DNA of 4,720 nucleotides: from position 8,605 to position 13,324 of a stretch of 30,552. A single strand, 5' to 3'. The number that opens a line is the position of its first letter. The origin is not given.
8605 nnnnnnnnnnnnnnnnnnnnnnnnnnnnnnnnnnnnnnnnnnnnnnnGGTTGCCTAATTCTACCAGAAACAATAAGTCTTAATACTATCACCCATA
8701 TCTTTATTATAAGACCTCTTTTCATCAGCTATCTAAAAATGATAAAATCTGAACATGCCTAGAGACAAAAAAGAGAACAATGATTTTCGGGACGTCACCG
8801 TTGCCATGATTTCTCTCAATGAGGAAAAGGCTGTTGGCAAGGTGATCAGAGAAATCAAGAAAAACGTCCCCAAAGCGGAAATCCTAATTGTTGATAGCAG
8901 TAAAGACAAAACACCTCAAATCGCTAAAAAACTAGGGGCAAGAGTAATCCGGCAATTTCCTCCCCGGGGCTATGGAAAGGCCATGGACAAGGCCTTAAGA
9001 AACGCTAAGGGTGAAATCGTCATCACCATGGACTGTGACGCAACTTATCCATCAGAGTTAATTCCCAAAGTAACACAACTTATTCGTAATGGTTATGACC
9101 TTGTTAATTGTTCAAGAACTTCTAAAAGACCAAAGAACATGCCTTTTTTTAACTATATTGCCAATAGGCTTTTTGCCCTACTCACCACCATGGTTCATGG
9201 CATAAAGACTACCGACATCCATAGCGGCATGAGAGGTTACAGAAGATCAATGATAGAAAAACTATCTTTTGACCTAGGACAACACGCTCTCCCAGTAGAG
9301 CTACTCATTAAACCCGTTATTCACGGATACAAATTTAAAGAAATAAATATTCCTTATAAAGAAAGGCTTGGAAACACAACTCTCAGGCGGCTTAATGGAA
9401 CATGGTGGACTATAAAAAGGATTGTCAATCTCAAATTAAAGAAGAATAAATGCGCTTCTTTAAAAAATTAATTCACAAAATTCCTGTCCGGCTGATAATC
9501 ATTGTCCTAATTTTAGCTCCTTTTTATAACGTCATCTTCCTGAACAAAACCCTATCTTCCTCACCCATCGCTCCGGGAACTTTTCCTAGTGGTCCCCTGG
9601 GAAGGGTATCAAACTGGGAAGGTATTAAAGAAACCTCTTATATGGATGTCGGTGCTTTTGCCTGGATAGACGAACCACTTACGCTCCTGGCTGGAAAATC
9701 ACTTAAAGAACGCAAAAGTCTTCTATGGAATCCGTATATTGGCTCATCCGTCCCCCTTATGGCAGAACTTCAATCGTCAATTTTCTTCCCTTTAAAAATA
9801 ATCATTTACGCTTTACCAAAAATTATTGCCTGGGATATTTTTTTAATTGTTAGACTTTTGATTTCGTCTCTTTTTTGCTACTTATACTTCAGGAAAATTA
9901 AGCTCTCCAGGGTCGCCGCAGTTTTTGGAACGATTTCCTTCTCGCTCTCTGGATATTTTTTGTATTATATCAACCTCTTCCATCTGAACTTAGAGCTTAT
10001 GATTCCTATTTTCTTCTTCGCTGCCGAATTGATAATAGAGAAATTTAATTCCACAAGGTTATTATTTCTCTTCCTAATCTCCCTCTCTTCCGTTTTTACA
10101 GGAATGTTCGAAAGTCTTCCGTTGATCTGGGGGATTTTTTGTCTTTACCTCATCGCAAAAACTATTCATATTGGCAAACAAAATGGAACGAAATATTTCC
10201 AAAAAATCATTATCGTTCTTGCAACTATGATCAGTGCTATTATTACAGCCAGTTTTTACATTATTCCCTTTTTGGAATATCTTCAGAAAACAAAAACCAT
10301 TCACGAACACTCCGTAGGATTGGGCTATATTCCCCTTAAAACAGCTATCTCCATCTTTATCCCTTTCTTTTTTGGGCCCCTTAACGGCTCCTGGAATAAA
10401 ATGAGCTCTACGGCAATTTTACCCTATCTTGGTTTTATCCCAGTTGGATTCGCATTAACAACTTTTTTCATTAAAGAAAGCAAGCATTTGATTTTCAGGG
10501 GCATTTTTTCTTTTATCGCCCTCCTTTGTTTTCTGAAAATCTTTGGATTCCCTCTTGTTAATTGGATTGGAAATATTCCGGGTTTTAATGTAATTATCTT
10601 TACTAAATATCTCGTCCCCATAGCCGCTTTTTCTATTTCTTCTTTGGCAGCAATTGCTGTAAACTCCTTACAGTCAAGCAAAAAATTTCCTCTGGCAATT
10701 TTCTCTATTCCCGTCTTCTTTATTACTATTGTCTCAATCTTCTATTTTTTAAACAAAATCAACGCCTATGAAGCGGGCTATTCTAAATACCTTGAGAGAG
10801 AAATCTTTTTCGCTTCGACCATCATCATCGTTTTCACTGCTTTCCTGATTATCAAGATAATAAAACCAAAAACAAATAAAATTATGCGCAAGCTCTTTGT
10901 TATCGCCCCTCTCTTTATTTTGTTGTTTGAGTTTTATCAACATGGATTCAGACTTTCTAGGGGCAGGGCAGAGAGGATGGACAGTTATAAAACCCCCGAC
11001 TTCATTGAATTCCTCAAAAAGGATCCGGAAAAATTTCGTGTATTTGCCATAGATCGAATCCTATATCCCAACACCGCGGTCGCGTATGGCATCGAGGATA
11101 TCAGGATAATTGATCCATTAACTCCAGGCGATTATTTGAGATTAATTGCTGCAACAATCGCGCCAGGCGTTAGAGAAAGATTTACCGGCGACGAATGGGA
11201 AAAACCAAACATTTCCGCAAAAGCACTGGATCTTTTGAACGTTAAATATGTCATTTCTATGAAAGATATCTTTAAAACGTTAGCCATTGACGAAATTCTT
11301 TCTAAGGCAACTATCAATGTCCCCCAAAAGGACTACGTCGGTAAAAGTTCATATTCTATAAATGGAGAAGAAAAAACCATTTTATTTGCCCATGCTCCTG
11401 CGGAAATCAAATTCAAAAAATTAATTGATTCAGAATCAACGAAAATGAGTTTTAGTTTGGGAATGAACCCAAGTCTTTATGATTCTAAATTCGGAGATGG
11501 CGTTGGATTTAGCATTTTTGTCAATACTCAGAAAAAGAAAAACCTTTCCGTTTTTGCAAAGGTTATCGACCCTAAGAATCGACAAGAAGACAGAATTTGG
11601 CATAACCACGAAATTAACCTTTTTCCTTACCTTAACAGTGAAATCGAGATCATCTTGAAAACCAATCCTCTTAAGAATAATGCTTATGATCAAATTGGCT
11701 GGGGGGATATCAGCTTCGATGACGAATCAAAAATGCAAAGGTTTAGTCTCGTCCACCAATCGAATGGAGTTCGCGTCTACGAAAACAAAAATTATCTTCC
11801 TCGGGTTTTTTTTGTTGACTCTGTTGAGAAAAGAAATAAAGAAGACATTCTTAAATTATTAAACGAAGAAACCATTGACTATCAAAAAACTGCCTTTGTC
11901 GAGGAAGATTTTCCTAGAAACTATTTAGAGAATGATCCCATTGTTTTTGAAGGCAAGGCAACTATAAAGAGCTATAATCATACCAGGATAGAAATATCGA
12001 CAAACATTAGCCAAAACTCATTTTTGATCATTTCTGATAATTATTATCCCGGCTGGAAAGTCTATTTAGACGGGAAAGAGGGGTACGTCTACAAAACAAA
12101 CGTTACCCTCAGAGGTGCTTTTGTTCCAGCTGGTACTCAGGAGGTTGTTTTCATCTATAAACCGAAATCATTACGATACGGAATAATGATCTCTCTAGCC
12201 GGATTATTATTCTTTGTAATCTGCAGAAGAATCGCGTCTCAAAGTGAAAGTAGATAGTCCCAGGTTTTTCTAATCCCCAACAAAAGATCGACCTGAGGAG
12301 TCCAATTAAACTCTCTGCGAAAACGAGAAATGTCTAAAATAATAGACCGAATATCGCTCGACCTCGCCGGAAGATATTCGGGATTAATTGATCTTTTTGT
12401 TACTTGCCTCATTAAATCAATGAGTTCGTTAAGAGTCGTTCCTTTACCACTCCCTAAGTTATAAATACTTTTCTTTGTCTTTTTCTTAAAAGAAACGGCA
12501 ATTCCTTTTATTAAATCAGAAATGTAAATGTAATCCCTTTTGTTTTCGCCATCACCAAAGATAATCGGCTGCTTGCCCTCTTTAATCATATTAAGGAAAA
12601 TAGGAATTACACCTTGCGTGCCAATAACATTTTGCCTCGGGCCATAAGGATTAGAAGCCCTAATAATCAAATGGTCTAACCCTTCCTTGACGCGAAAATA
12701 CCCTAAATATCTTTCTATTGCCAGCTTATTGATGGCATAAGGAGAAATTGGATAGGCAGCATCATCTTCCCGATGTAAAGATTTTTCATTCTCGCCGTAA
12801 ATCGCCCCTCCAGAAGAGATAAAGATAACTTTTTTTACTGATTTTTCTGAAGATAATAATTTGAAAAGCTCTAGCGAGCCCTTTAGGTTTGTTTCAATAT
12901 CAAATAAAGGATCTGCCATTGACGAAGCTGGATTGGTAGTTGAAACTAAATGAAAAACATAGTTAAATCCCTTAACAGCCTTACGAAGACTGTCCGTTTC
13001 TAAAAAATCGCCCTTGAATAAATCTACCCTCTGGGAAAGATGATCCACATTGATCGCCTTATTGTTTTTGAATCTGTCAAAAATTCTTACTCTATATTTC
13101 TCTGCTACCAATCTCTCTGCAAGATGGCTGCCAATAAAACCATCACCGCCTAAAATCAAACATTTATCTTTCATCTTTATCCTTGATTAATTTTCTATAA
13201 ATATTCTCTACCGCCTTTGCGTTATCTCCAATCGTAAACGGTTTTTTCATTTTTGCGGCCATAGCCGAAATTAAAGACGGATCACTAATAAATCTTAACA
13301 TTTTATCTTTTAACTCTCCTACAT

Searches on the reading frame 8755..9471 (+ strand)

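Call 27: search_protein_families(library=pfam, proteins=[window:8755-9471:+], max_evalue=0.001)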
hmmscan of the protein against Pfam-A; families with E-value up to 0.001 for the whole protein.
window:8755-9471:+ (238 aa): 3 families
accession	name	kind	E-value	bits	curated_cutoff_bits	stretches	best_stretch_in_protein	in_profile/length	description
PF00535.33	Glycos_transf_2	-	6.8e-26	91.6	23.3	1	15-170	1-167/168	Glycosyl transferase family 2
PF13641.12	Glyco_tranf_2_3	-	2.4e-07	31.5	27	1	14-132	3-132/230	Glycosyltransferase like family 2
PF04413.22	Glycos_transf_N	-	0.00064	19.8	23.9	1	13-94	18-99/179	3-Deoxy-D-manno-octulosonic-acid transferase (kdotransferase)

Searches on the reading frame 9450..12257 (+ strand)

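Call 27: search_protein_families(library=pfam, proteins=[window:9450-12257:+], max_evalue=0.001)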
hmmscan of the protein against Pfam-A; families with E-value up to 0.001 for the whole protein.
window:9450-12257:+ (935 aa): 1 family
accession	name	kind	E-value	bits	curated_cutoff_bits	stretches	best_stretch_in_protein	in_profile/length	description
PF09586.16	YfhO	-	4.8e-14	52.1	28.5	1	127-915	91-835/835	Bacterial membrane protein YfhO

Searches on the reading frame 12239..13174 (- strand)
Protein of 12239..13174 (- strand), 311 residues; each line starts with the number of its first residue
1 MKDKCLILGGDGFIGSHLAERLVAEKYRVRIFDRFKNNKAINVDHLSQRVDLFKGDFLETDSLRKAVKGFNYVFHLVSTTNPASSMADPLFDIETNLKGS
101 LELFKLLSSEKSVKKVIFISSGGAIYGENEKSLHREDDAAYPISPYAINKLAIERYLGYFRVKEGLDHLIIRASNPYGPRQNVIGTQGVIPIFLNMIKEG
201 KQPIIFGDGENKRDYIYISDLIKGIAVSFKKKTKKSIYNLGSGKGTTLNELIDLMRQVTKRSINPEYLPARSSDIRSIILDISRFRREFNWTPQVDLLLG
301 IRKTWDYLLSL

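Call 3: search_protein_families(library=pfam, proteins=[window:12239-13174:-], max_evalue=0.01)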
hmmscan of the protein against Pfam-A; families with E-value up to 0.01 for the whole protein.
window:12239-13174:- (311 aa): 9 families
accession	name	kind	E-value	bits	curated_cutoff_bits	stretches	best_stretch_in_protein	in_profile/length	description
PF01370.27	Epimerase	-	2.2e-50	171.8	20.9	1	6-241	2-240/240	NAD dependent epimerase/dehydratase family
PF16363.11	GDP_Man_Dehyd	-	1.3e-45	156.8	27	1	6-303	1-331/332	GDP-mannose 4,6 dehydratase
PF01073.25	3Beta_HSD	-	1.7e-16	60.6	22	1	6-221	1-221/280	3-beta hydroxysteroid dehydrogenase/isomerase family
PF02719.21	Polysacc_synt_2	-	1.4e-13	51.1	20.2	1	6-263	2-251/293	Polysaccharide biosynthesis protein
PF13460.12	NAD_binding_10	-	6.4e-12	46.1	27.2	1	9-174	1-144/184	NAD(P)H-binding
PF05368.20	NmrA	-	1.1e-08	35.5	27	1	1-78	1-78/298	NmrA-like family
PF07993.18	NAD_binding_4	-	2.8e-08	33.7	20.1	1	18-215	12-248/258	Male sterility protein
PF04321.23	RmlD_sub_bind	-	2.9e-05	23.8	27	1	4-181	2-156/287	RmlD substrate binding domain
PF00106.31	adh_short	-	0.0005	20.1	26.6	1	6-125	4-140/195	short chain dehydrogenase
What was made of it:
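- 12239..13174 (-): NAD-dependent sugar-nucleotide epimerase/dehydratase (311 aa). Pfam Epimerase, E 2.2e-50 (call 3).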

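Call 67: search_protein_families(library=ncbifam, proteins=[window:12239-13174:-], max_evalue=0.001)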
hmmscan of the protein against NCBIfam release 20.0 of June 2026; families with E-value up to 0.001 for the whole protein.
window:12239-13174:- (311 aa): 27 families (the best 25 are shown)
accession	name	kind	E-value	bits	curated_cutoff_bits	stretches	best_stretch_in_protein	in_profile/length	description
TIGR01179.1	galE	equivalog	1.2e-43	149.2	262.3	1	5-307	2-324/332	UDP-glucose 4-epimerase GalE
TIGR01181.1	dTDP_gluc_dehyt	equivalog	9e-38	130.1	365.1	1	5-307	2-310/321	dTDP-glucose 4,6-dehydratase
TIGR04180.1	EDH_00030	hypoth_equivalog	1.8e-37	129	475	1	6-295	2-296/297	NAD-dependent 4,6-dehydratase LegB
TIGR02197.1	heptose_epim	equivalog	2.4e-28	99.2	274.6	1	6-269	2-270/316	ADP-glyceromanno-heptose 6-epimerase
NF007956.0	PRK10675.1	subfamily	1.3e-25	90.3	394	1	5-306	3-327/338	UDP-glucose 4-epimerase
NF011728.1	PRK15181.1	equivalog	5.8e-25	88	760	1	4-307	17-336/348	Vi polysaccharide biosynthesis UDP-N-acetylglucosaminuronic acid C-4 epimerase TviC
TIGR03466.1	HpnA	hypoth_equivalog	3.4e-20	72.2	367.65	1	4-265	2-252/327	hopanoid-associated sugar epimerase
NF008872.0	PRK11908.1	equivalog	1.4e-19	70.3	294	1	4-267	3-277/349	bifunctional UDP-4-keto-pentose/UDP-xylose synthase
NF007490.0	PRK10084.1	subfamily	1.2e-16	60.6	649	1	4-309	2-335/361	dTDP-glucose 4,6-dehydratase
NF007582.0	PRK10217.1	equivalog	2.5e-16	59.7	698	1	4-309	3-332/355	dTDP-glucose 4,6-dehydratase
NF008360.0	PRK11150.1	equivalog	1.3e-15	57.4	452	1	6-257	3-252/310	ADP-glyceromanno-heptose 6-epimerase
NF005998.1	PRK08125.1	equivalog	9.9e-15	53.9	777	1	3-253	316-579/649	bifunctional UDP-4-amino-4-deoxy-L-arabinose formyltransferase/UDP-glucuronic acid oxidase ArnA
NF043036.1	ErythonDh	equivalog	3.3e-14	52.8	325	1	4-164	2-167/321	D-erythronate dehydrogenase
NF047922.1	GDPFucSynFcl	equivalog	5.3e-13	49.1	500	1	79-309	71-302/308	GDP-L-fucose synthase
NF052578.1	StrlDmthSdmBMthl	equivalog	1.3e-11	44.8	600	1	6-263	4-249/328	sterol demethylase protein SdmB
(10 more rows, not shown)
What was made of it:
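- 12239..13174 (-): GalE and dTDP-glucose dehydratase models both score below cut-off (call 67).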
